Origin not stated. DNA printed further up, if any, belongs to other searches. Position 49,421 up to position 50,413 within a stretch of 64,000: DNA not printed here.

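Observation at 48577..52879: Pathway logic: GMD plus CapE/PseB-like dehydratase plus WecB-like epimerase, but reductase, aminotransferase and synthase steps are absent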

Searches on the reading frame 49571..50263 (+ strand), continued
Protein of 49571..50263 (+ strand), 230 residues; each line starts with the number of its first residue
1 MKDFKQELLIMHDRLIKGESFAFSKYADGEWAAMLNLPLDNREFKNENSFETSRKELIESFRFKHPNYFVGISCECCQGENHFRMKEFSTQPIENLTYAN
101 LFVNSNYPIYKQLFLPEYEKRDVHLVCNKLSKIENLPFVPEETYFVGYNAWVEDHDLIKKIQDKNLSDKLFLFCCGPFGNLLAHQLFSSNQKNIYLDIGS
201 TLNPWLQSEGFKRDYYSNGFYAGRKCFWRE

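Call 69: search_protein_families(library=ncbifam, proteins=[L004:17162-18163:+, L033:7900-8835:+, L033:8838-9818:+, L050:6817-7788:+, L018:2570-3418:+, L003:5657-6481:+, L029:16666-17490:+, L029:17506-18480:+, L071:10717-11163:+], max_evalue=0.00001)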
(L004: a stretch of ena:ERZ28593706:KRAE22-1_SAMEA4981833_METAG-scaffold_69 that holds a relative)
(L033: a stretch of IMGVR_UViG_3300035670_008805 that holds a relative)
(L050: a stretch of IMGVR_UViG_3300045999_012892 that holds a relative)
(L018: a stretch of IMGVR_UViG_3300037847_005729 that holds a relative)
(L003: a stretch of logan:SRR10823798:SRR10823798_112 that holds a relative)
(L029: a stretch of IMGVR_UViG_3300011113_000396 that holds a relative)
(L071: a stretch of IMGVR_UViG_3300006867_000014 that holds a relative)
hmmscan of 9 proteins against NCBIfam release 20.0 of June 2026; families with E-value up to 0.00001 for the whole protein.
L004:17162-18163:+ (334 aa): 20 families
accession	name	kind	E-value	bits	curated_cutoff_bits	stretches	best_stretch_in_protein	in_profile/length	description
NF047922.1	GDPFucSynFcl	equivalog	1e-26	94.1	500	1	3-329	4-300/308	GDP-L-fucose synthase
TIGR02197.1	heptose_epim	equivalog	8.7e-23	81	274.6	1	4-278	1-267/316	ADP-glyceromanno-heptose 6-epimerase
TIGR01181.1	dTDP_gluc_dehyt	equivalog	1.4e-20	73.7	365.1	1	3-330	1-311/321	dTDP-glucose 4,6-dehydratase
TIGR04180.1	EDH_00030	hypoth_equivalog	3.3e-17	62.5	475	1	4-278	1-263/297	NAD-dependent 4,6-dehydratase LegB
TIGR01179.1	galE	equivalog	6.6e-17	61.3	262.3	1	3-279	1-283/332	UDP-glucose 4-epimerase GalE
TIGR03466.1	HpnA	hypoth_equivalog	2.3e-13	49.7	367.65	1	3-177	2-163/327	hopanoid-associated sugar epimerase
NF042422.1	oxyalk_red_OleD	equivalog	5.4e-11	42.4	580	1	3-239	2-213/329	2-alkyl-3-oxoalkanoate reductase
NF007490.0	PRK10084.1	subfamily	1.8e-10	40.4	649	1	4-330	3-334/361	dTDP-glucose 4,6-dehydratase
NF008872.0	PRK11908.1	equivalog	1.6e-09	37.3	294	1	1-271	1-271/349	bifunctional UDP-4-keto-pentose/UDP-xylose synthase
NF007582.0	PRK10217.1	equivalog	3.8e-09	36.1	698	1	146-256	152-255/355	dTDP-glucose 4,6-dehydratase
NF005998.1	PRK08125.1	equivalog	8.7e-09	34.3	777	1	2-274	316-588/649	bifunctional UDP-4-amino-4-deoxy-L-arabinose formyltransferase/UDP-glucuronic acid oxidase ArnA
TIGR01777.1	yfcH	hypoth_equivalog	1.6e-08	34.5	207.35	1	4-267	1-237/292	TIGR01777 family oxidoreductase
NF008360.0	PRK11150.1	equivalog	3.1e-08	33.2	452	1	4-274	2-257/310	ADP-glyceromanno-heptose 6-epimerase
NF047837.1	UDPAcbARedWbcJ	equivalog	4.6e-08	32.4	500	1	143-267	92-211/372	UDP-2-acetamido-2,6-beta-L-arabino-hexul-4-ose reductase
NF042423.1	oxyalk_red_Shew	equivalog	2.8e-07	29.9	580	1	2-188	9-178/331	2-alkyl-3-oxoalkanoate reductase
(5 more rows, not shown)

L033:7900-8835:+ (312 aa): 11 families
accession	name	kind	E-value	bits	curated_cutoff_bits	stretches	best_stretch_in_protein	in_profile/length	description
NF047922.1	GDPFucSynFcl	equivalog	1.4e-70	238.2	500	1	4-302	6-301/308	GDP-L-fucose synthase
TIGR01181.1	dTDP_gluc_dehyt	equivalog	6e-20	71.6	365.1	1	34-303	58-312/321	dTDP-glucose 4,6-dehydratase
TIGR01179.1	galE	equivalog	3.7e-17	62.2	262.3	1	22-303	43-326/332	UDP-glucose 4-epimerase GalE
TIGR04180.1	EDH_00030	hypoth_equivalog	2.8e-15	56.2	475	1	48-263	69-268/297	NAD-dependent 4,6-dehydratase LegB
TIGR02197.1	heptose_epim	equivalog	3.2e-11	42.9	274.6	1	38-256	52-265/316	ADP-glyceromanno-heptose 6-epimerase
NF007490.0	PRK10084.1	subfamily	4.1e-11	42.5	649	1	33-302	57-334/361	dTDP-glucose 4,6-dehydratase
NF008872.0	PRK11908.1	equivalog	8.2e-09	34.9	294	1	81-251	99-271/349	bifunctional UDP-4-keto-pentose/UDP-xylose synthase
NF007582.0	PRK10217.1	equivalog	4.8e-08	32.5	698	1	32-302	57-331/355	dTDP-glucose 4,6-dehydratase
NF011728.1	PRK15181.1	equivalog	1.3e-06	27.7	760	1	49-218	90-246/348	Vi polysaccharide biosynthesis UDP-N-acetylglucosaminuronic acid C-4 epimerase TviC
TIGR01214.1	rmlD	equivalog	1.9e-06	27.2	224.05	0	4-68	3-69/285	dTDP-4-dehydrorhamnose reductase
NF007956.0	PRK10675.1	subfamily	3.1e-06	26.5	394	1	14-212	38-232/338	UDP-glucose 4-epimerase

L033:8838-9818:+ (327 aa): 12 families
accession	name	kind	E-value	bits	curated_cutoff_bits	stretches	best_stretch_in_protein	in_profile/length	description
TIGR01472.1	gmd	equivalog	1.3e-134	448.8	415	1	5-322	1-340/342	GDP-mannose 4,6-dehydratase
TIGR01181.1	dTDP_gluc_dehyt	equivalog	3e-35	121.8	365.1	1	8-311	3-303/321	dTDP-glucose 4,6-dehydratase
TIGR04180.1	EDH_00030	hypoth_equivalog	8.7e-30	103.8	475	1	8-307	2-296/297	NAD-dependent 4,6-dehydratase LegB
TIGR02622.1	CDP_4_6_dhtase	equivalog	7.3e-22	78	278.45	1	4-172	4-172/352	CDP-glucose 4,6-dehydratase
TIGR01179.1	galE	equivalog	2.7e-21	75.7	262.3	1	8-177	3-169/332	UDP-glucose 4-epimerase GalE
NF007582.0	PRK10217.1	equivalog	8.5e-19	67.9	698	1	7-310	4-321/355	dTDP-glucose 4,6-dehydratase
NF007490.0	PRK10084.1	subfamily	2.9e-18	66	649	1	8-310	4-324/361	dTDP-glucose 4,6-dehydratase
NF007956.0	PRK10675.1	subfamily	2.2e-12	46.8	394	1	8-165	4-160/338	UDP-glucose 4-epimerase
NF043036.1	ErythonDh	equivalog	4.9e-10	39.1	325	1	8-171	4-167/321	D-erythronate dehydrogenase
NF052578.1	StrlDmthSdmBMthl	equivalog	7.4e-08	32.5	600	1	6-280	2-257/328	sterol demethylase protein SdmB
NF011728.1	PRK15181.1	equivalog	8.6e-07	28.3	760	1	5-269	16-284/348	Vi polysaccharide biosynthesis UDP-N-acetylglucosaminuronic acid C-4 epimerase TviC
NF047922.1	GDPFucSynFcl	equivalog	5.6e-06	26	500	0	130-317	105-298/308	GDP-L-fucose synthase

L050:6817-7788:+ (324 aa): 9 families
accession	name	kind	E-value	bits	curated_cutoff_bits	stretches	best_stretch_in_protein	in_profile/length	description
NF047922.1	GDPFucSynFcl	equivalog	6e-123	410.2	500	1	14-319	2-306/308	GDP-L-fucose synthase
TIGR01181.1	dTDP_gluc_dehyt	equivalog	6.8e-25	87.8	365.1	1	51-320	58-317/321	dTDP-glucose 4,6-dehydratase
TIGR04180.1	EDH_00030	hypoth_equivalog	7.1e-22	77.8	475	1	51-278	57-268/297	NAD-dependent 4,6-dehydratase LegB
TIGR01179.1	galE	equivalog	9.8e-20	70.6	262.3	1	49-319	53-330/332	UDP-glucose 4-epimerase GalE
NF007490.0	PRK10084.1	subfamily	3.9e-17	62.3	649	1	144-319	164-339/361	dTDP-glucose 4,6-dehydratase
NF007582.0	PRK10217.1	equivalog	1.4e-12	47.4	698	1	132-319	145-336/355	dTDP-glucose 4,6-dehydratase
TIGR02197.1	heptose_epim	equivalog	2.5e-11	43.3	274.6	1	17-281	1-274/316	ADP-glyceromanno-heptose 6-epimerase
TIGR02622.1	CDP_4_6_dhtase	equivalog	3.1e-06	26.6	278.45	0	244-315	254-331/352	CDP-glucose 4,6-dehydratase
NF007956.0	PRK10675.1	subfamily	9.4e-06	25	394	0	51-135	58-141/338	UDP-glucose 4-epimerase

L018:2570-3418:+ (283 aa): 22 families
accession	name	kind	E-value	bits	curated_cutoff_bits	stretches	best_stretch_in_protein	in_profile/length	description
TIGR01179.1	galE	equivalog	1.7e-32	112.6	262.3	1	4-281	1-319/332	UDP-glucose 4-epimerase GalE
TIGR01181.1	dTDP_gluc_dehyt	equivalog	1.9e-27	96.2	365.1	1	4-281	1-305/321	dTDP-glucose 4,6-dehydratase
TIGR04180.1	EDH_00030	hypoth_equivalog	3.7e-27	95.2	475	1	5-274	1-296/297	NAD-dependent 4,6-dehydratase LegB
TIGR02197.1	heptose_epim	equivalog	6.4e-26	91.3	274.6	1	5-240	1-258/316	ADP-glyceromanno-heptose 6-epimerase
NF008360.0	PRK11150.1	equivalog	1.7e-16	60.3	452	1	5-237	2-249/310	ADP-glyceromanno-heptose 6-epimerase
NF007956.0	PRK10675.1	subfamily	1.7e-16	60.3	394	1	4-135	2-143/338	UDP-glucose 4-epimerase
NF011728.1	PRK15181.1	equivalog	1.4e-15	57.2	760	1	2-206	15-243/348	Vi polysaccharide biosynthesis UDP-N-acetylglucosaminuronic acid C-4 epimerase TviC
NF047922.1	GDPFucSynFcl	equivalog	1.4e-14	54.3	500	1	129-281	135-295/308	GDP-L-fucose synthase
NF008872.0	PRK11908.1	equivalog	3.5e-13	49.3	294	1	3-117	2-119/349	bifunctional UDP-4-keto-pentose/UDP-xylose synthase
NF007490.0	PRK10084.1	subfamily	1.7e-12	47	649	1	4-107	2-114/361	dTDP-glucose 4,6-dehydratase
NF042423.1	oxyalk_red_Shew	equivalog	3.3e-12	46.1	580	1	3-116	9-117/331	2-alkyl-3-oxoalkanoate reductase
NF042422.1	oxyalk_red_OleD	equivalog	1.1e-11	44.7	580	1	4-117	2-110/329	2-alkyl-3-oxoalkanoate reductase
NF007582.0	PRK10217.1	equivalog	5.9e-11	42.1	698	0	3-107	2-115/355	dTDP-glucose 4,6-dehydratase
TIGR02622.1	CDP_4_6_dhtase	equivalog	6.8e-11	41.9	278.45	1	2-106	4-117/352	CDP-glucose 4,6-dehydratase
NF005998.1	PRK08125.1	equivalog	8.1e-10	37.7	777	1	3-117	316-433/649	bifunctional UDP-4-amino-4-deoxy-L-arabinose formyltransferase/UDP-glucuronic acid oxidase ArnA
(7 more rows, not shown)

L003:5657-6481:+ (275 aa): 1 family
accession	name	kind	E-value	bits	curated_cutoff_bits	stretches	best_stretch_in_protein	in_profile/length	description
TIGR01214.1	rmlD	equivalog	1.9e-11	43.6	224.05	1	21-184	1-164/285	dTDP-4-dehydrorhamnose reductase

L029:16666-17490:+ (275 aa): 4 families
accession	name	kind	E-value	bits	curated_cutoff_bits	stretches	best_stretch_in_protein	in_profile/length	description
NF047922.1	GDPFucSynFcl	equivalog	2.1e-07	30.7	500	0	140-268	163-297/308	GDP-L-fucose synthase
TIGR01181.1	dTDP_gluc_dehyt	equivalog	4.2e-07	29.4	365.1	1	127-273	167-312/321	dTDP-glucose 4,6-dehydratase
NF008872.0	PRK11908.1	equivalog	4.7e-07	29.1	294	0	146-223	190-268/349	bifunctional UDP-4-keto-pentose/UDP-xylose synthase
TIGR02197.1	heptose_epim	equivalog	3.3e-06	26.5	274.6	0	129-272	160-313/316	ADP-glyceromanno-heptose 6-epimerase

L029:17506-18480:+ (325 aa): 15 families
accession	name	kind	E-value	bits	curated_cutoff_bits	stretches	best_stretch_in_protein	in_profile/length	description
NF047922.1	GDPFucSynFcl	equivalog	8.4e-25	87.9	500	1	3-318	4-302/308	GDP-L-fucose synthase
TIGR01181.1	dTDP_gluc_dehyt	equivalog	2.1e-19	69.8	365.1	1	5-318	3-312/321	dTDP-glucose 4,6-dehydratase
TIGR04180.1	EDH_00030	hypoth_equivalog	4.6e-16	58.7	475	1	5-290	2-275/297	NAD-dependent 4,6-dehydratase LegB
TIGR02197.1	heptose_epim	equivalog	5.1e-16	58.7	274.6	1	5-287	2-278/316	ADP-glyceromanno-heptose 6-epimerase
TIGR01179.1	galE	equivalog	1.8e-12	46.8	262.3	1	4-320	2-328/332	UDP-glucose 4-epimerase GalE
NF007490.0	PRK10084.1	subfamily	1.6e-11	43.8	649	1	139-319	154-336/361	dTDP-glucose 4,6-dehydratase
NF008872.0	PRK11908.1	equivalog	4.5e-11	42.4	294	1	1-271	1-273/349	bifunctional UDP-4-keto-pentose/UDP-xylose synthase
NF007582.0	PRK10217.1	equivalog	3.4e-10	39.5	698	1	146-316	152-330/355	dTDP-glucose 4,6-dehydratase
NF005998.1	PRK08125.1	equivalog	7.4e-10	37.8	777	1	2-276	316-592/649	bifunctional UDP-4-amino-4-deoxy-L-arabinose formyltransferase/UDP-glucuronic acid oxidase ArnA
TIGR01777.1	yfcH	hypoth_equivalog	6.8e-09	35.7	207.35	0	217-272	188-244/292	TIGR01777 family oxidoreductase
NF008360.0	PRK11150.1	equivalog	8e-08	31.8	452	1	5-288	3-272/310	ADP-glyceromanno-heptose 6-epimerase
NF047837.1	UDPAcbARedWbcJ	equivalog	9.5e-08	31.3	500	1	146-270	95-216/372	UDP-2-acetamido-2,6-beta-L-arabino-hexul-4-ose reductase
TIGR03466.1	HpnA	hypoth_equivalog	9.1e-07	28.1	367.65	1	3-132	2-123/327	hopanoid-associated sugar epimerase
NF041015.1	UDPsulfquin_syn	equivalog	4.7e-06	25.8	575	0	214-273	252-314/384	UDP-sulfoquinovose synthase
NF058621.1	DiazavRedAvaA7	equivalog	6.3e-06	26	400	0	4-61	3-60/304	3-diazoavenalumate denitrifying reductase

L071:10717-11163:+ (149 aa): 0 families

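Call 77: find_related_loci(query=A2, collection=genome_contigs, flank=8000)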
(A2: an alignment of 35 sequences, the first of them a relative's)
Query A2 (230 aa) in genome_contigs; peptide patterns used: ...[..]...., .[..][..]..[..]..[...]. (x = any residue, [..] = any of these).
38 stretches matched a pattern; 3 encode a relative of the query (tblastn E <= 1e-3); 3 distinct loci.
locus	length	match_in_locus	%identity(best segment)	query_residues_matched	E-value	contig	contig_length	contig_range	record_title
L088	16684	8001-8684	54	1-228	2e-79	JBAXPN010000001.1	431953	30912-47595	MAG: Candidatus Falkowbacteria bacterium isolate ELA532 MAG532_1, whole genome shotgun sequence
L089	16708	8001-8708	48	2-228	3e-69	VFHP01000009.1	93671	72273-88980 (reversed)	MAG: SAR202 cluster bacterium isolate OSU_TB57 TB57_009, whole genome shotgun sequence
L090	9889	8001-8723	41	2-228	1e-51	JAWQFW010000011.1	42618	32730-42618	MAG: Oscillatoria sp. PMC 1068.18 PMC1068_53_length_42618_cov_14.534666, whole genome shotgun sequence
